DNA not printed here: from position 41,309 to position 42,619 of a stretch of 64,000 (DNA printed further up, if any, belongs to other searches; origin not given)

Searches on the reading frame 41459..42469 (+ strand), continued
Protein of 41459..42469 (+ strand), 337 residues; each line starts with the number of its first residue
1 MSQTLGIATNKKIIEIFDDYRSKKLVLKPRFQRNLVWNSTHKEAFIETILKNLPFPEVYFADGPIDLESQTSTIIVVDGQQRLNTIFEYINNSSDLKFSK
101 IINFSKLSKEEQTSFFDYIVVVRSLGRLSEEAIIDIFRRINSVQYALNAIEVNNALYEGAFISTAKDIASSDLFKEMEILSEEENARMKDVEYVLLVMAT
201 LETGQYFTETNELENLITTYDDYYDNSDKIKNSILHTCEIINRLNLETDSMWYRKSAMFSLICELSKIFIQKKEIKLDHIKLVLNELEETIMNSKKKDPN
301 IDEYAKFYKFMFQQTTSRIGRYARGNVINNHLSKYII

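Call 54: search_protein_families(library=phrogs, max_evalue=0.01, proteins=[window:41459-42469:+])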
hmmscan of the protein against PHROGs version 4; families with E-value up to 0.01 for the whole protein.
window:41459-42469:+ (337 aa): 4 families
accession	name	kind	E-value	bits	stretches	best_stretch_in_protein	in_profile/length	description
phrog_2598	-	unknown function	5.6e-40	138.5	1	12-244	33-270/352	-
phrog_1583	-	unknown function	7.1e-21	75.4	1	13-154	26-170/417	-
phrog_26759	-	unknown function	3.2e-13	49.8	2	12-94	10-88/593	-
phrog_11588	-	unknown function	0.0067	17.5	0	178-248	47-113/131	-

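Call 59: find_encoding_contigs(protein=P0171, flank=8000, max_places=1)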
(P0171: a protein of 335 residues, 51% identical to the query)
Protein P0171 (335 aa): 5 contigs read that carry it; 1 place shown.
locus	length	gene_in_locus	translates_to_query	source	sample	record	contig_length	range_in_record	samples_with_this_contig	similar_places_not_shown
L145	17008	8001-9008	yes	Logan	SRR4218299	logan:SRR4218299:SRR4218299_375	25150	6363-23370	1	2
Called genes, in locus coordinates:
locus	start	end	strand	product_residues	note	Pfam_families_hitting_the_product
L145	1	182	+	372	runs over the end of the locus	-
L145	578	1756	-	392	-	PF14659:Phage_int_SAM_3, PF00589:Phage_integrase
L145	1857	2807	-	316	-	PF00589:Phage_integrase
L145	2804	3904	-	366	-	PF00589:Phage_integrase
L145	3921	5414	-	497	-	PF00589:Phage_integrase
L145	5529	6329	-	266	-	-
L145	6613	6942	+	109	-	PF12728:HTH_17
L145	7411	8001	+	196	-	-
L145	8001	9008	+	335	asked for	PF03235:GmrSD_N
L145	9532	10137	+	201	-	-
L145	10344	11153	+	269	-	-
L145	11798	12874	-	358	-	PF01757:Acyl_transf_3, PF07786:HGSNAT_cat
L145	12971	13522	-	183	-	PF00583:Acetyltransf_1, PF13673:Acetyltransf_10 (weak), PF13508:Acetyltransf_7 (weak)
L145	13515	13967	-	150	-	PF12802:MarR_2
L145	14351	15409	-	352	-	-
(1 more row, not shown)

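Call 60: find_encoding_contigs(protein=P0155, flank=8000, max_places=1)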
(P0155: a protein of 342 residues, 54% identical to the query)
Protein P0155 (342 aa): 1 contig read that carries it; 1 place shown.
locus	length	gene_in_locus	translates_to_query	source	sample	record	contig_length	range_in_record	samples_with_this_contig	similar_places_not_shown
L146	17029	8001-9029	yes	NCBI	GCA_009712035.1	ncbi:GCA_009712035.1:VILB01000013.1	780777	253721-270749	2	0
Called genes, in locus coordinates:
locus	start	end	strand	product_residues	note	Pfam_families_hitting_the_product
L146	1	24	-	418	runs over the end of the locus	PF16697:Yop-YscD_cpl (weak), PF00498:FHA, PF00069:Pkinase, PF07714:PK_Tyr_Ser-Thr, PF01636:APH (faint), PF03109:ABC1 (weak)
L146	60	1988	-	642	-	PF12773:DZR, PF13240:Zn_Ribbon_1 (faint), PF00481:PP2C, PF13672:PP2C_2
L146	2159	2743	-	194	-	PF00849:PseudoU_synth_2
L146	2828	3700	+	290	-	PF09992:NAGPA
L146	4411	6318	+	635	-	PF00012:HSP70, PF06723:MreB_Mbl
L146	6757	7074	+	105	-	-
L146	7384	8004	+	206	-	-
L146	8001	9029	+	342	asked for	PF03235:GmrSD_N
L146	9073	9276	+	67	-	-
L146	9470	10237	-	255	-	PF11181:YflT (faint), PF06150:ChaB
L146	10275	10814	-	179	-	PF00210:Ferritin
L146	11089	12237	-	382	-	PF01916:DS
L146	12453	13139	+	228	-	PF12557:Co_AT_N, PF02572:CobA_CobO_BtuR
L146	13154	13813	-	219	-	-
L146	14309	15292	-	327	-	PF00140:Sigma70_r1_2, PF04542:Sigma70_r2, PF04539:Sigma70_r3, PF08281:Sigma70_r4_2 (faint), PF04545:Sigma70_r4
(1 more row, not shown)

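Call 61: find_encoding_contigs(protein=P0188, flank=8000, max_places=1)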
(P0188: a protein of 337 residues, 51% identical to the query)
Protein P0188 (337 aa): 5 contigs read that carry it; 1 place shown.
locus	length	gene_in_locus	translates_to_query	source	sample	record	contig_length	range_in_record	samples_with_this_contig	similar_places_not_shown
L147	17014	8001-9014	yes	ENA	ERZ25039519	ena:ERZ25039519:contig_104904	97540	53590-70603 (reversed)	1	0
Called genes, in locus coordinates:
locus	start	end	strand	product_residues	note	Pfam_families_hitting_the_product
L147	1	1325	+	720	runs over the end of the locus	PF07715:Plug, PF00593:TonB_dep_Rec_b-barrel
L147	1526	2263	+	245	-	PF03544:TonB_C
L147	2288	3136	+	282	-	PF01790:LGT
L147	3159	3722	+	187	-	PF02643:DUF192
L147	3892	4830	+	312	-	PF01551:Peptidase_M23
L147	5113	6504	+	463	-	PF01555:N6_N4_Mtase, PF01170:UPF0020 (faint)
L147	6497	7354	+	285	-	PF09015:NgoMIV_restric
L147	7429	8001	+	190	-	-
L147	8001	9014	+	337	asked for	PF03235:GmrSD_N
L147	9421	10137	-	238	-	-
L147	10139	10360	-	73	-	-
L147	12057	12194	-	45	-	-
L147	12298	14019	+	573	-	PF00593:TonB_dep_Rec_b-barrel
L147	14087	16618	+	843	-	PF13620:CarboxypepD_reg (weak)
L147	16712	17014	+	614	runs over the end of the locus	PF00122:E1-E2_ATPase, PF00702:Hydrolase, PF08282:Hydrolase_3 (weak)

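Call 62: find_encoding_contigs(protein=P0227, flank=8000, max_places=1)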
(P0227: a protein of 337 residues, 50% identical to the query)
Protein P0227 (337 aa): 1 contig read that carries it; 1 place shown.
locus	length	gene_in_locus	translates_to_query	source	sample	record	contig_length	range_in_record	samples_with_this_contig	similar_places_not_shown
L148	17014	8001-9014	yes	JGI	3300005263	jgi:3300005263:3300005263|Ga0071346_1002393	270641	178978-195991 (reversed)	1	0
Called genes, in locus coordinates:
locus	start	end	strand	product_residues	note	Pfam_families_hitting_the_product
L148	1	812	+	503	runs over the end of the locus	-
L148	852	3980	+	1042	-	PF12705:PDDEXK_1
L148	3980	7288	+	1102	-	PF00580:UvrD-helicase, PF01443:Viral_helicase1 (faint), PF13245:AAA_19, PF13604:AAA_30 (faint), PF13361:UvrD_C, PF13538:UvrD_C_2 (faint), PF12705:PDDEXK_1 (weak)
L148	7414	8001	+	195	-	-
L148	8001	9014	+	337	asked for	PF03235:GmrSD_N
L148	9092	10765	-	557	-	PF00580:UvrD-helicase, PF13245:AAA_19, PF13361:UvrD_C, PF13538:UvrD_C_2 (faint)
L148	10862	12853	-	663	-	PF11398:DUF2813, PF13175:AAA_15, PF13304:AAA_21, PF20469:OLD-like_TOPRIM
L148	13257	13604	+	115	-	PF18182:mCpol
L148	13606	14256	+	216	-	-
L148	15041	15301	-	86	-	-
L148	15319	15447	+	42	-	-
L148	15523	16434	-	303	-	PF01841:Transglut_core (faint), PF04473:DUF553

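Call 90: search_protein_families(library=padloc, alignment_id=A1, max_evalue=0.00001)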
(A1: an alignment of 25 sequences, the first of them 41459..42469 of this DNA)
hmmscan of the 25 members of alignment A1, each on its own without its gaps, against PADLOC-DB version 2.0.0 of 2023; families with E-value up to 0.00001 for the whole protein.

A. member 1, window:41459-42469:+ (337 aa): 4 families
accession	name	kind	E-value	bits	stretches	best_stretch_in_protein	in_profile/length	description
PDLC03877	NsnA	-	4.8e-36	122.8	1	11-250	51-276/385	-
PDLC04027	PD-T4-2_A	-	2.2e-24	84.2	2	19-104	46-125/363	-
PDLC03418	REase_II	-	8.2e-18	62.7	1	23-169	30-170/372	Type II restriction enzyme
PDLC04155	HEC-06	-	7.1e-06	22.8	0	22-86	18-83/562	-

B. families by the number of members that match (of 25 scanned): 10 families
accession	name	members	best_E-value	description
PDLC03877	NsnA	25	4.8e-36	-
PDLC04027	PD-T4-2_A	25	2.6e-28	-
PDLC03418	REase_II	25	8.2e-18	Type II restriction enzyme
PDLC04151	HEC-05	14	1.5e-08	-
PDLC04154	HEC-06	13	5.5e-08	-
PDLC04157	HEC-06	12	6.3e-08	-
PDLC04155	HEC-06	11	1.8e-07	-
PDLC04709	PDC-M55C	3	5.4e-07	-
PDLC02687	Orf5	1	2.4e-06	Orf5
PDLC02699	Orf5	1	3.9e-06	Orf5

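Call 94: search_protein_families(library=pfam, alignment_id=A5, max_evalue=0.00001)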
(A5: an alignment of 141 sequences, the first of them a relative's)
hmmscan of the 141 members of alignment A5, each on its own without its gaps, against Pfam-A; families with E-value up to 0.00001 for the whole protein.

A. member 1, L002:6632-7051:- (140 aa): 1 family
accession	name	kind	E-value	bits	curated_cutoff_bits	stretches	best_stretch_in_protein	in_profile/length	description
PF05685.18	Uma2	-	3e-09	37.1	27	1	29-120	1-86/172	Putative restriction endonuclease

B. families by the number of members that match (of 141 scanned): 140 families (the first 25 are shown)
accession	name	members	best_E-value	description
PF00145.23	DNA_methylase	8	3.9e-74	C-5 cytosine-specific DNA methylase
PF00589.27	Phage_integrase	5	5.6e-43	Phage integrase family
PF17289.8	Terminase_6C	2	3.1e-46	Terminase RNaseH-like domain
PF05685.18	Uma2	2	1.1e-27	Putative restriction endonuclease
PF22022.2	Phage_int_M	2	1.5e-27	Phage integrase central domain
PF13356.12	Arm-DNA-bind_3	2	3.7e-24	Arm DNA-binding domain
PF13342.12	Toprim_Crpt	2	4.8e-21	C-terminal repeat of topoisomerase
PF02518.31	HATPase_c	2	1.2e-18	Histidine kinase-, DNA gyrase B-, and HSP90-like ATPase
PF04860.17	Phage_portal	2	5.9e-14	Phage portal protein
PF13683.12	rve_3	2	1.3e-08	Integrase core domain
PF00012.26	HSP70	1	3.2e-266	Hsp70 protein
PF05840.19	Phage_GPA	1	5.6e-131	Bacteriophage replication gene A protein (GPA)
PF01131.25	Topoisom_bac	1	9e-126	DNA topoisomerase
PF09015.16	NgoMIV_restric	1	8.5e-103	NgoMIV restriction enzyme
PF00749.27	tRNA-synt_1c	1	2.6e-97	tRNA synthetases class I (E and Q), catalytic domain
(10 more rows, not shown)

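Call 95: search_protein_families(library=padloc, alignment_id=A5, max_evalue=1e-10)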
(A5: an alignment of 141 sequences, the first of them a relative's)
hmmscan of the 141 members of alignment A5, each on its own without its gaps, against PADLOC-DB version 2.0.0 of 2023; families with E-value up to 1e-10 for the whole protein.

A. member 1, L002:6632-7051:- (140 aa): 2 families
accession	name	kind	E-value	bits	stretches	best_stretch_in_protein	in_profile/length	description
PDLC04833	PDC-S03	-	4e-20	70.2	1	11-124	8-117/207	-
PDLC04835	PDC-S03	-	1e-18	65.7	1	19-119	1-103/207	-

B. families by the number of members that match (of 141 scanned): 223 families (the first 25 are shown)
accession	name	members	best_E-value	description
PDLC03355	MTase_II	8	5.1e-168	Type II methyltransferase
PDLC00029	DruM2|DruM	8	1.5e-151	DNA cytosine methylase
PDLC00030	DruM2|DruM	8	4.8e-141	DNA cytosine methylase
PDLC00026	DruM2|DruM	8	2.5e-139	DNA cytosine methylase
PDLC00032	DruM2|DruM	8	4.3e-128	DNA cytosine methylase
PDLC03232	MTase_II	8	7.3e-127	Type II methyltransferase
PDLC03234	MTase_II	8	8.7e-119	Type II methyltransferase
PDLC03304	MTase_II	8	3.1e-114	Type II methyltransferase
PDLC03378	MTase_II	8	2.1e-99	Type II methyltransferase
PDLC03326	MTase_II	8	9.8e-98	Type II methyltransferase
PDLC02649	DrmMII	8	4.9e-90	DrmMII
PDLC00033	DruM2|DruM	8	5e-81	DNA cytosine methylase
PDLC03307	MTase_II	8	1.4e-80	Type II methyltransferase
PDLC02656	DrmMII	8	1.1e-74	DrmMII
PDLC02648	DrmMII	8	1e-71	DrmMII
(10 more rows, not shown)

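Call 101: search_protein_families(library=pfam, max_evalue=0.01, proteins=[L015:6610-7179:+, L015:10159-10992:+])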
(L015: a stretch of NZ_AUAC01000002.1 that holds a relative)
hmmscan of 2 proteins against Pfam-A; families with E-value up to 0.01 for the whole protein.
L015:6610-7179:+ (190 aa): 0 families

L015:10159-10992:+ (278 aa): 2 families
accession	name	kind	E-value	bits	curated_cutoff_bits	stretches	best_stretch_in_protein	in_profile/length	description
PF13344.12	Hydrolase_6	-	1.1e-12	48.3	27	1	20-107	1-89/101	Haloacid dehalogenase-like hydrolase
PF13242.12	Hydrolase_like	-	5.9e-06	26.6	22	1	194-257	2-59/75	HAD-hyrolase-like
